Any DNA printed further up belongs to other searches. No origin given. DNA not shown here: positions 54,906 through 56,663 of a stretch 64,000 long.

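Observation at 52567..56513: Two divergent B12-binding radical-SAM paralogs bracketing a GT2 inside an N-glycosylation island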

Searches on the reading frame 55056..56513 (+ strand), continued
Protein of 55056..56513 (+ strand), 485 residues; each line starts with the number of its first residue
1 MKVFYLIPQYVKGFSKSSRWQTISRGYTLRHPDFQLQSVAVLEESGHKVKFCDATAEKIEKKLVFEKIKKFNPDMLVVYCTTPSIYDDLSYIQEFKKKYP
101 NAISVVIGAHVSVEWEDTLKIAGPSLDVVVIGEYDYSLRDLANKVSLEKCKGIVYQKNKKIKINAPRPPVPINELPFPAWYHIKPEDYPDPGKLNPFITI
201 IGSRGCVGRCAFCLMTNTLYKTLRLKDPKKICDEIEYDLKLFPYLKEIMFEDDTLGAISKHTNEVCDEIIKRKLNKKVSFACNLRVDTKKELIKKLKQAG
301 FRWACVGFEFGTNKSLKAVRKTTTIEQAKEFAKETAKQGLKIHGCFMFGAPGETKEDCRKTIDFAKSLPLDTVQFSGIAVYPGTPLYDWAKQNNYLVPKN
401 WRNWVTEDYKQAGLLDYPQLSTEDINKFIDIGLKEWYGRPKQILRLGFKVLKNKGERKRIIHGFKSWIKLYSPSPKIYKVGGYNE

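Call 41: search_protein_families(library=ncbifam, proteins=[P0032, P0079, P0095, P0070, L174:6380-7351:+, L172:7027-7995:+, L001:8608-9987:+, L004:9422-10852:+], max_evalue=1e-10)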
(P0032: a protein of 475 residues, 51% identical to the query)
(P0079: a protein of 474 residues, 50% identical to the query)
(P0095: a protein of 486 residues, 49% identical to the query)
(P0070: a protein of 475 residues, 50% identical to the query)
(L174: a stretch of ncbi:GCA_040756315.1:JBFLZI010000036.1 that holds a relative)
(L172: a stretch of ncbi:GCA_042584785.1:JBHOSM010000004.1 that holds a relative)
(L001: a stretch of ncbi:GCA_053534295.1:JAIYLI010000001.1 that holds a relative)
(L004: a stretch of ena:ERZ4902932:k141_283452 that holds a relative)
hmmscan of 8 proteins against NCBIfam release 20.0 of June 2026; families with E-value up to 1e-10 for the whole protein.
P0032 (475 aa): 13 families
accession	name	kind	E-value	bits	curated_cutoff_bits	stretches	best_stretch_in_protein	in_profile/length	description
TIGR03471.1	HpnJ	equivalog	8.1e-101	338.2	577.6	1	2-474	2-470/472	hopanoid biosynthesis associated radical SAM protein HpnJ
TIGR02026.1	BchE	equivalog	1.2e-34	120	481.35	1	39-462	29-449/497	magnesium-protoporphyrin IX monomethyl ester anaerobic oxidative cyclase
NF050148.1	rSAM_ApyD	equivalog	7.1e-27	94.1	750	1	66-367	68-364/645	RiPP biosynthesis radical SAM protein ApyD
TIGR04072.2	rSAM_ladder_B12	equivalog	2e-24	86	360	1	168-398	154-379/443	lipid biosynthesis B12-binding/radical SAM protein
TIGR04385.1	B12_rSAM_cofa1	equivalog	4.3e-24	85.5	450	1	126-366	123-361/438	B12 lower ligand biosynthesis radical SAM protein BzaD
TIGR04014.1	B12_SAM_MJ_0865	equivalog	2.6e-22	79.2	360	1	64-387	30-354/434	methyl-coenzyme M reductase glutamine C-methyltransferase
TIGR04479.1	bcpD_PhpK_rSAM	subfamily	7.7e-22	77.3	600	1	138-368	188-408/504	PhpK family radical SAM P-methyltransferase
NF033070.1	rSAM_AprD4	equivalog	5.9e-21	74.9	500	1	171-398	169-397/456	AprD4 family radical SAM diol-dehydratase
NF038361.1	rSAM_Sden_1168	equivalog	9e-21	74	575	1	84-434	153-512/560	Sden_1168 family B12-binding radical SAM P-methyltransferase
TIGR04295.1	B12_rSAM_oligo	hypoth_equivalog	1.1e-18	67.1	400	1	30-323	23-315/422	TIGR04295 family B12-binding domain-containing radical SAM protein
TIGR04367.1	HpnR_B12_rSAM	equivalog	8.6e-18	64.1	650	1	42-405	32-385/490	hopanoid C-3 methylase HpnR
TIGR03975.1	rSAM_ocin_1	subfamily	1.9e-16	59.7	281.85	1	42-360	99-421/606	RiPP maturation radical SAM C-methyltransferase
TIGR04013.1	B12_SAM_MJ_1487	hypoth_equivalog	1.3e-15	57.1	251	1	31-369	8-333/382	TIGR04013 family B12-binding domain/radical SAM domain-containing protein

P0079 (474 aa): 13 families
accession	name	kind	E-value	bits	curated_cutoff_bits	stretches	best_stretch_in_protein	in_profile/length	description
TIGR03471.1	HpnJ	equivalog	2.2e-104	350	577.6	1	1-469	1-468/472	hopanoid biosynthesis associated radical SAM protein HpnJ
TIGR02026.1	BchE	equivalog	2.7e-34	118.9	481.35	1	29-465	19-456/497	magnesium-protoporphyrin IX monomethyl ester anaerobic oxidative cyclase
TIGR04072.2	rSAM_ladder_B12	equivalog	1.1e-28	100.1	360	1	37-393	23-377/443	lipid biosynthesis B12-binding/radical SAM protein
TIGR04014.1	B12_SAM_MJ_0865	equivalog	3.9e-26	91.8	360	1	40-389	19-359/434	methyl-coenzyme M reductase glutamine C-methyltransferase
NF050148.1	rSAM_ApyD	equivalog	8e-24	84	750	1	31-364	23-364/645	RiPP biosynthesis radical SAM protein ApyD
TIGR04385.1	B12_rSAM_cofa1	equivalog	2e-22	80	450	1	146-364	145-362/438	B12 lower ligand biosynthesis radical SAM protein BzaD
NF033070.1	rSAM_AprD4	equivalog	2.5e-21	76.1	500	1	9-393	16-395/456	AprD4 family radical SAM diol-dehydratase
TIGR04367.1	HpnR_B12_rSAM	equivalog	1.1e-20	73.7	650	1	40-400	30-383/490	hopanoid C-3 methylase HpnR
TIGR04479.1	bcpD_PhpK_rSAM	subfamily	2.2e-20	72.5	600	1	195-366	240-409/504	PhpK family radical SAM P-methyltransferase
TIGR04295.1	B12_rSAM_oligo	hypoth_equivalog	3.1e-20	72.3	400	1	35-324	28-319/422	TIGR04295 family B12-binding domain-containing radical SAM protein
NF038361.1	rSAM_Sden_1168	equivalog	6e-20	71.3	575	1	85-391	154-476/560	Sden_1168 family B12-binding radical SAM P-methyltransferase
NF040542.1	rSAM_RCCLKC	equivalog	4.2e-14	52.5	450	1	32-363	13-347/423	arsinothricin biosynthesis radical SAM protein ArsL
TIGR04013.1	B12_SAM_MJ_1487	hypoth_equivalog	2.8e-13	49.5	251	0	92-235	66-189/382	TIGR04013 family B12-binding domain/radical SAM domain-containing protein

P0095 (486 aa): 13 families
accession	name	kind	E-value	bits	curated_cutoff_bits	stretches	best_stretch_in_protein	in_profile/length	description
TIGR03471.1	HpnJ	equivalog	2e-106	356.7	577.6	1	4-474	4-471/472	hopanoid biosynthesis associated radical SAM protein HpnJ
NF050148.1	rSAM_ApyD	equivalog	2.9e-29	102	750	1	86-366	88-364/645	RiPP biosynthesis radical SAM protein ApyD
TIGR02026.1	BchE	equivalog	4.9e-29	101.5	481.35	1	35-474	24-463/497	magnesium-protoporphyrin IX monomethyl ester anaerobic oxidative cyclase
TIGR04072.2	rSAM_ladder_B12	equivalog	1e-25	90.3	360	1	91-399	89-381/443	lipid biosynthesis B12-binding/radical SAM protein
TIGR04014.1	B12_SAM_MJ_0865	equivalog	2.9e-23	82.4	360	1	101-388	68-356/434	methyl-coenzyme M reductase glutamine C-methyltransferase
NF033070.1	rSAM_AprD4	equivalog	4.7e-23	81.8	500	1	22-397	26-397/456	AprD4 family radical SAM diol-dehydratase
TIGR04295.1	B12_rSAM_oligo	hypoth_equivalog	2.6e-21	75.8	400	1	30-329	23-325/422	TIGR04295 family B12-binding domain-containing radical SAM protein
TIGR04479.1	bcpD_PhpK_rSAM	subfamily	9e-21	73.8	600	1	192-367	237-408/504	PhpK family radical SAM P-methyltransferase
TIGR04385.1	B12_rSAM_cofa1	equivalog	1e-20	74.4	450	1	104-397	102-401/438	B12 lower ligand biosynthesis radical SAM protein BzaD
NF038361.1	rSAM_Sden_1168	equivalog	2e-19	69.6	575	1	83-398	152-481/560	Sden_1168 family B12-binding radical SAM P-methyltransferase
TIGR04367.1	HpnR_B12_rSAM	equivalog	1.5e-18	66.6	650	1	43-401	33-382/490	hopanoid C-3 methylase HpnR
TIGR03975.1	rSAM_ocin_1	subfamily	1.6e-17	63.2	281.85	1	72-364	128-426/606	RiPP maturation radical SAM C-methyltransferase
TIGR04013.1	B12_SAM_MJ_1487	hypoth_equivalog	9.6e-17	60.9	251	0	59-235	29-189/382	TIGR04013 family B12-binding domain/radical SAM domain-containing protein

P0070 (475 aa): 14 families
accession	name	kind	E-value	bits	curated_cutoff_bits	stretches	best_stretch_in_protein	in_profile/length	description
TIGR03471.1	HpnJ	equivalog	2.2e-102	343.4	577.6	1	3-466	2-464/472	hopanoid biosynthesis associated radical SAM protein HpnJ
TIGR02026.1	BchE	equivalog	3e-34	118.7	481.35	1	3-472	1-462/497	magnesium-protoporphyrin IX monomethyl ester anaerobic oxidative cyclase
TIGR04072.2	rSAM_ladder_B12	equivalog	1.2e-29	103.3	360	1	38-393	23-376/443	lipid biosynthesis B12-binding/radical SAM protein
NF050148.1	rSAM_ApyD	equivalog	6.5e-29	100.8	750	1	32-387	23-391/645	RiPP biosynthesis radical SAM protein ApyD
NF033070.1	rSAM_AprD4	equivalog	4.7e-23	81.8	500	1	42-414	51-406/456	AprD4 family radical SAM diol-dehydratase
NF038361.1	rSAM_Sden_1168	equivalog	6.8e-23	81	575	1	88-389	156-473/560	Sden_1168 family B12-binding radical SAM P-methyltransferase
TIGR04479.1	bcpD_PhpK_rSAM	subfamily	1.5e-22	79.6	600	1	197-372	241-414/504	PhpK family radical SAM P-methyltransferase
TIGR04385.1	B12_rSAM_cofa1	equivalog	3.2e-22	79.4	450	1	149-365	147-362/438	B12 lower ligand biosynthesis radical SAM protein BzaD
TIGR04367.1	HpnR_B12_rSAM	equivalog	6.4e-21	74.4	650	1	40-401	29-383/490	hopanoid C-3 methylase HpnR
TIGR04295.1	B12_rSAM_oligo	hypoth_equivalog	1.2e-19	70.4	400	1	4-326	2-320/422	TIGR04295 family B12-binding domain-containing radical SAM protein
TIGR04014.1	B12_SAM_MJ_0865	equivalog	1.8e-19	69.9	360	1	37-389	16-358/434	methyl-coenzyme M reductase glutamine C-methyltransferase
TIGR03975.1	rSAM_ocin_1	subfamily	1.5e-13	50.2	281.85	1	69-364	124-427/606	RiPP maturation radical SAM C-methyltransferase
TIGR04013.1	B12_SAM_MJ_1487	hypoth_equivalog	2.7e-13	49.5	251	0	76-236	49-189/382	TIGR04013 family B12-binding domain/radical SAM domain-containing protein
NF040542.1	rSAM_RCCLKC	equivalog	5.5e-12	45.6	450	1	88-391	64-379/423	arsinothricin biosynthesis radical SAM protein ArsL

L174:6380-7351:+ (323 aa): 9 families
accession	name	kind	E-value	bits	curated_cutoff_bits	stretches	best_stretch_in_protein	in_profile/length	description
TIGR03965.1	mycofact_glyco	equivalog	2.5e-38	132.1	280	1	3-273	76-349/467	mycofactocin biosynthesis glycosyltransferase MftF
NF041875.1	EPS_EpsD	equivalog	1.2e-30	107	370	1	4-234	2-241/325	exopolysaccharide biosynthesis glycosyltransferase EpsD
TIGR03937.1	PgaC_IcaA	equivalog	7.8e-24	84.4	422.3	1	3-217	47-267/407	poly-beta-1,6-N-acetyl-D-glucosamine synthase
NF007482.0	PRK10073.1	equivalog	3.1e-22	79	423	1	3-105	8-110/334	glycosyltransferase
TIGR04283.1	glyco_like_mftF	equivalog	1.1e-18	67.7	182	1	4-198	2-183/221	TIGR04283 family arsenosugar biosynthesis glycosyltransferase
NF038302.1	EPS_HpsE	equivalog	8.6e-18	64.3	300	1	3-103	3-109/307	hormogonium polysaccharide biosynthesis glycosyltransferase HpsE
NF041394.1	GtaseAglG_Halo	equivalog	2.1e-16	60.1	440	1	1-201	1-216/304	glucosyl-dolichyl phosphate glucuronosyltransferase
NF047683.1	TeichurnBiosyTuaG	equivalog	1.4e-12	47.8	400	1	2-119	7-125/252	teichuronic acid biosynthesis protein TuaG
NF053739.1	GlytfEpsEBac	equivalog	7.4e-11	41.5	450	0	3-181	3-182/265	glycosyltransferase EpsE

L172:7027-7995:+ (322 aa): 14 families
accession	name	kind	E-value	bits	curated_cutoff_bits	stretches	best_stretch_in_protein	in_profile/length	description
TIGR03965.1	mycofact_glyco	equivalog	2.2e-40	138.9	280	1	2-237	75-313/467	mycofactocin biosynthesis glycosyltransferase MftF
NF041875.1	EPS_EpsD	equivalog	3.1e-38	132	370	1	3-235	1-238/325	exopolysaccharide biosynthesis glycosyltransferase EpsD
TIGR03937.1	PgaC_IcaA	equivalog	8.7e-25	87.5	422.3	1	3-269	47-315/407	poly-beta-1,6-N-acetyl-D-glucosamine synthase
NF038302.1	EPS_HpsE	equivalog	9.5e-24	83.9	300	1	3-110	3-115/307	hormogonium polysaccharide biosynthesis glycosyltransferase HpsE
NF041394.1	GtaseAglG_Halo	equivalog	1.4e-22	80.3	440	1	1-224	1-238/304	glucosyl-dolichyl phosphate glucuronosyltransferase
TIGR04283.1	glyco_like_mftF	equivalog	4.3e-20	72.3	182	1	5-203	3-184/221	TIGR04283 family arsenosugar biosynthesis glycosyltransferase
NF007482.0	PRK10073.1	equivalog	3.7e-19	68.9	423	1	3-93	8-97/334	glycosyltransferase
NF047683.1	TeichurnBiosyTuaG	equivalog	1.4e-18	67.5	400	1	3-108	8-113/252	teichuronic acid biosynthesis protein TuaG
NF038299.1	EPS_HpsN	equivalog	3.5e-18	65.7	425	1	2-204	2-220/317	hormogonium polysaccharide biosynthesis glycosyltransferase HpsN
NF050050.1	ProtGlycPglI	equivalog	7e-17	61.8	500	1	3-190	4-188/306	GalNAc(5)-diNAcBac-PP-undecaprenol beta-1,3-glucosyltransferase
TIGR04242.1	nodulat_NodC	equivalog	9.5e-13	47.9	550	1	2-218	49-278/395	chitooligosaccharide synthase NodC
TIGR03111.1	glyc2_xrt_Gpos1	hypoth_equivalog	3.6e-11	42.5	363.95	0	3-277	51-334/439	TIGR03111 family XrtG-associated glycosyltransferase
NF053739.1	GlytfEpsEBac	equivalog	3.9e-11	42.4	450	0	3-195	3-193/265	glycosyltransferase EpsE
NF010496.0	PRK13915.1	equivalog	5.3e-11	42.1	262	1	2-119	32-156/307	glucosyl-3-phosphoglycerate synthase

L001:8608-9987:+ (459 aa): 19 families
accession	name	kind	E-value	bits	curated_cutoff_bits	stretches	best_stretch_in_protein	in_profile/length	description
TIGR03471.1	HpnJ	equivalog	7.7e-71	239.4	577.6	1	19-457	34-465/472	hopanoid biosynthesis associated radical SAM protein HpnJ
TIGR02026.1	BchE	equivalog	2.8e-66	224.4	481.35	1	11-436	10-439/497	magnesium-protoporphyrin IX monomethyl ester anaerobic oxidative cyclase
NF050148.1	rSAM_ApyD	equivalog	1.5e-54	185.5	750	1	18-381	24-394/645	RiPP biosynthesis radical SAM protein ApyD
TIGR04479.1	bcpD_PhpK_rSAM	subfamily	8.3e-47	159.7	600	1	21-362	74-413/504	PhpK family radical SAM P-methyltransferase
NF038361.1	rSAM_Sden_1168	equivalog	2.4e-44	151.9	575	1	17-387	83-480/560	Sden_1168 family B12-binding radical SAM P-methyltransferase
TIGR04072.2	rSAM_ladder_B12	equivalog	4.1e-38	131.1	360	1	19-382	18-374/443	lipid biosynthesis B12-binding/radical SAM protein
TIGR04367.1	HpnR_B12_rSAM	equivalog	4.1e-33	114.6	650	1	16-379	19-372/490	hopanoid C-3 methylase HpnR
TIGR03975.1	rSAM_ocin_1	subfamily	5.2e-33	114.4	281.85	1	48-346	117-418/606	RiPP maturation radical SAM C-methyltransferase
TIGR04014.1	B12_SAM_MJ_0865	equivalog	7.4e-32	110.7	360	1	63-382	44-360/434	methyl-coenzyme M reductase glutamine C-methyltransferase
TIGR04013.1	B12_SAM_MJ_1487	hypoth_equivalog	1.2e-31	109.9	251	1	21-230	12-194/382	TIGR04013 family B12-binding domain/radical SAM domain-containing protein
TIGR04385.1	B12_rSAM_cofa1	equivalog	8.6e-29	101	450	1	18-357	19-363/438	B12 lower ligand biosynthesis radical SAM protein BzaD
NF033712.0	B12_rSAM_KedN5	subfamily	8.5e-27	93.6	700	1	15-258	13-265/624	KedN5 family methylcobalamin-dependent radical SAM C-methyltransferase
NF033070.1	rSAM_AprD4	equivalog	3.3e-23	82.3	500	1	159-386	167-396/456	AprD4 family radical SAM diol-dehydratase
TIGR04190.1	B12_SAM_Ta0216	equivalog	4.1e-23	81.8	500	1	19-385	37-431/554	TIGR04190 family B12-binding domain/radical SAM domain protein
NF040546.1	rSAM_CUAEP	equivalog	3.1e-22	78.9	500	1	18-332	12-315/468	CUAEP/CCAEP-tail radical SAM (seleno)protein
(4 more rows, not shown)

L004:9422-10852:+ (476 aa): 16 families
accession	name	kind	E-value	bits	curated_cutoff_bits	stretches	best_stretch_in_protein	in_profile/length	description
TIGR03471.1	HpnJ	equivalog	1.2e-55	189.2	577.6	1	53-473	48-469/472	hopanoid biosynthesis associated radical SAM protein HpnJ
TIGR04479.1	bcpD_PhpK_rSAM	subfamily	6.3e-38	130.4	600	1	198-376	236-414/504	PhpK family radical SAM P-methyltransferase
TIGR02026.1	BchE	equivalog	1.4e-36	126.4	481.35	1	24-438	12-429/497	magnesium-protoporphyrin IX monomethyl ester anaerobic oxidative cyclase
NF033070.1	rSAM_AprD4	equivalog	1.3e-24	86.9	500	1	176-397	168-394/456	AprD4 family radical SAM diol-dehydratase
NF038361.1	rSAM_Sden_1168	equivalog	5.5e-24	84.6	575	1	117-436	187-515/560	Sden_1168 family B12-binding radical SAM P-methyltransferase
TIGR04072.2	rSAM_ladder_B12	equivalog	3.2e-21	75.5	360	1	123-434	114-409/443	lipid biosynthesis B12-binding/radical SAM protein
NF050148.1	rSAM_ApyD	equivalog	3.2e-20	72.1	750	1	144-396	144-396/645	RiPP biosynthesis radical SAM protein ApyD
TIGR04013.1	B12_SAM_MJ_1487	hypoth_equivalog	2.4e-19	69.5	251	1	128-392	90-356/382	TIGR04013 family B12-binding domain/radical SAM domain-containing protein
TIGR04014.1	B12_SAM_MJ_0865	equivalog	1e-18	67.4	360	1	88-391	51-356/434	methyl-coenzyme M reductase glutamine C-methyltransferase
TIGR04385.1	B12_rSAM_cofa1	equivalog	5.1e-17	62.2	450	1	120-372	113-365/438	B12 lower ligand biosynthesis radical SAM protein BzaD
TIGR04295.1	B12_rSAM_oligo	hypoth_equivalog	6.1e-17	61.4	400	1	49-324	39-314/422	TIGR04295 family B12-binding domain-containing radical SAM protein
TIGR03975.1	rSAM_ocin_1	subfamily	5.5e-13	48.3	281.85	1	128-363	180-422/606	RiPP maturation radical SAM C-methyltransferase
TIGR04367.1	HpnR_B12_rSAM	equivalog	4.6e-12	45.2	650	1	38-396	25-376/490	hopanoid C-3 methylase HpnR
TIGR03960.1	rSAM_fuse_unch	hypoth_equivalog_domain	5.4e-12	45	462.3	1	205-372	254-425/605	TIGR03960 family B12-binding radical SAM protein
NF040542.1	rSAM_RCCLKC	equivalog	5.7e-12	45.5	450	1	92-344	64-323/423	arsinothricin biosynthesis radical SAM protein ArsL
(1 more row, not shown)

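Call 48: search_solved_structures(query=A2, max_evalue=1, show_alignments=0)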
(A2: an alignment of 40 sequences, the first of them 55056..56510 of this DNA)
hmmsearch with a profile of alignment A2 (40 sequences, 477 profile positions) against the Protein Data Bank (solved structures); distinct sequences matched with E-value up to 1: 13.
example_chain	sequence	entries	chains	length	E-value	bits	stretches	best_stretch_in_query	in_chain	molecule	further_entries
6fd2_B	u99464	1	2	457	1.3e-27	99.9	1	56-395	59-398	Putative apramycin biosynthetic oxidoreductase 4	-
9ccb_A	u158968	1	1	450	9e-17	64.1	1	105-387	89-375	Radical SAM core domain-containing protein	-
5ul2_A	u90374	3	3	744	2.8e-14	55.9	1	102-344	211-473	OxsB protein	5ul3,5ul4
7kdx_A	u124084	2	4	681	3.4e-07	32.5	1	72-360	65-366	Methyltransferase TokK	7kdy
6wte_A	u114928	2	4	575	1.4e-05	27.2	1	199-384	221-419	B12-binding domain-containing protein | Tryptophan-C2-methyltransferase containing B12-binding domain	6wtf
9n1b_A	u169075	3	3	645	9.3e-05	24.5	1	100-237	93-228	Radical SAM protein | Radical SAM enzyme CysS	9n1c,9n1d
9p2u_A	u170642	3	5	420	0.0073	18.3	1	287-385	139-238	Radical S-adenosylmethionine methyltransferase NocN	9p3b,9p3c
2qgq_A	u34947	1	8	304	0.015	17.3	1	197-371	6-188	Protein TM_1862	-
4jc0_A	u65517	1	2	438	0.03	16.2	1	195-371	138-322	Ribosomal protein S12 methylthiotransferase RimO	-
6iad_A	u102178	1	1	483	0.35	12.7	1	288-393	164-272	Histone acetyltransferase, ELP3 family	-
6iaz_A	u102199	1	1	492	0.36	12.7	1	288-393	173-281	Histone acetyltransferase, ELP3 family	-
6ia8_A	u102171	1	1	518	0.4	12.6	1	288-393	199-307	Histone acetyltransferase, ELP3 family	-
4r58_A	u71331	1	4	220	0.57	12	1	121-174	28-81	Leucine Rich Repeat protein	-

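Call 49: predict_structure(alignment_id=A2)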
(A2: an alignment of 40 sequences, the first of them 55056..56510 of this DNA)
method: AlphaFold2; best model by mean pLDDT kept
length: 485 residues; sequences in the alignment: 40
mean_pLDDT: 88.7   pTM: 0.89
mean pLDDT of the five models: 88.7, 88.5, 88.2, 87.6, 84.4
residues with pLDDT >= 90: 305; 70-90: 140; 50-70: 31; < 50: 9
segments of 3 or more residues with pLDDT < 50: 474-477, 481-485
pLDDT, mean of each block of 10 residues (from residue 1): 96 74 69 94 99 94 98 98 90 98 96 94 96 97 98 93 95 95 89 77 87 90 93 97 92 74 96 96 88 93 91 95 94 94 92 96 96 86 92 88 80 84 89 87 75 67 75 55 40
secondary structure, 60 per line:
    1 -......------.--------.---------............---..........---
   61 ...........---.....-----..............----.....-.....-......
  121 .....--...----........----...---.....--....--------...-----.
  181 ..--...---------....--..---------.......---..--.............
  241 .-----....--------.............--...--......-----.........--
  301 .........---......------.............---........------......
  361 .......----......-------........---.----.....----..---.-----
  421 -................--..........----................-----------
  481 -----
elements in order: E2-7 H33-44 E48-53 H54-57 H61-71 E75-79 H85-98 E103-107 H109-113 H115-125 E128-130 H135-142 E153-157 E160-163 E197-200 H214-220 H228-241 E247-250 H259-271 E279-284 H290-298 E301-309 H313-318 H325-337 E341-348 H355-367 E372-377 H385-392 H401-404 H422-437 H440-449 H454-469

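Call 54: fold_search(model_id=the predicted structure, library=pdb)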
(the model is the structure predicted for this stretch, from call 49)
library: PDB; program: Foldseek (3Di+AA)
matches with E <= 10: 1715; with E <= 0.001: 149
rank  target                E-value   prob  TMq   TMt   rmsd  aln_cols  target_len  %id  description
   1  6fd2_A                1.1e-23  1.00  0.71  0.76   6.2       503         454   19  Radical SAM 1,2-diol dehydratase AprD4 in complex with its substrate paromamine (released 2018-01-17)
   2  6fd2_B                1.2e-23  1.00  0.70  0.75   6.4       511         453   18  Radical SAM 1,2-diol dehydratase AprD4 in complex with its substrate paromamine (released 2018-01-17)
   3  9ccb                  1.4e-21  1.00  0.63  0.73   7.4       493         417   17  X-ray crystal structure of methyl-coenzyme M reductase glutamine methylase (MgmA) from Methanothermobacter marburgensis  (released 2025-01-01)
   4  6wte_A                6.4e-21  1.00  0.67  0.58   7.7       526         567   16  Structure of radical S-adenosylmethionine methyltransferase, TsrM, from Kitasatospora setae with cobalamin and [4Fe-4S (released 2020-12-23)
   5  6wte_B                1.3e-20  1.00  0.64  0.59   6.7       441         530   17  Structure of radical S-adenosylmethionine methyltransferase, TsrM, from Kitasatospora setae with cobalamin and [4Fe-4S (released 2020-12-23)
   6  5ul4                  1.9e-20  1.00  0.68  0.47   6.5       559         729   17  Structure of Cobalamin-dependent S-adenosylmethionine radical enzyme OxsB with aqua-cobalamin and S-adenosylmethionine b (released 2017-04-19)
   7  6wtf_A                2.4e-20  1.00  0.64  0.58   8.2       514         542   17  Structure of radical S-adenosylmethionine methyltransferase, TsrM, from Kitasatospora setae with tryptophan substrate  (released 2020-12-23)
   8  6wtf_B                2.9e-20  1.00  0.67  0.61   6.8       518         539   16  Structure of radical S-adenosylmethionine methyltransferase, TsrM, from Kitasatospora setae with tryptophan substrate  (released 2020-12-23)
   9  9n1b                  3.6e-20  1.00  0.67  0.53   4.6       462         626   15  Crystal structure of CysS from Corallococcus sp. CA054B with 5'-deoxyadenosine, methionine, and pantetheinylated 3-metho (released 2026-01-28)
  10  5ul3                  7.9e-20  1.00  0.69  0.48   6.0       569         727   17  Structure of Cobalamin-dependent S-adenosylmethionine radical enzyme OxsB with aqua-cobalamin bound (released 2017-04-19)
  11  9n1d                  9.4e-20  1.00  0.72  0.57   6.8       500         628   16  Crystal structure of CysS from Corallococcus sp. CA054B with 5'-deoxyadenosine and methionine bound (released 2026-01-28)
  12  9n1c                  1.1e-19  1.00  0.67  0.53   4.6       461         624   14  Crystal structure of CysS from Corallococcus sp. CA054B with 5'-deoxyadenosine, methionine, and pantetheinylated 3-ethox (released 2026-01-28)
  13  5ul2                  9.6e-19  1.00  0.69  0.48   6.1       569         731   16  Structure of Apo, SeMet-labeled Cobalamin-dependent S-adenosylmethionine radical enzyme OxsB (released 2017-04-19)
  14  7kdy_A                4.4e-17  1.00  0.70  0.53   6.5       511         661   14  Crystal structure of Streptomyces tokunonesis TokK with hydroxycobalamin, 5'-deoxyadenosine, methionine, and (2R)-pant (released 2022-01-12)
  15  7kdx_A                5.9e-17  1.00  0.69  0.53   6.8       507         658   15  Crystal structure of Streptomyces tokunonesis TokK with hydroxycobalamin, 5'-deoxyadenosine, and methionine (released 2022-01-12)
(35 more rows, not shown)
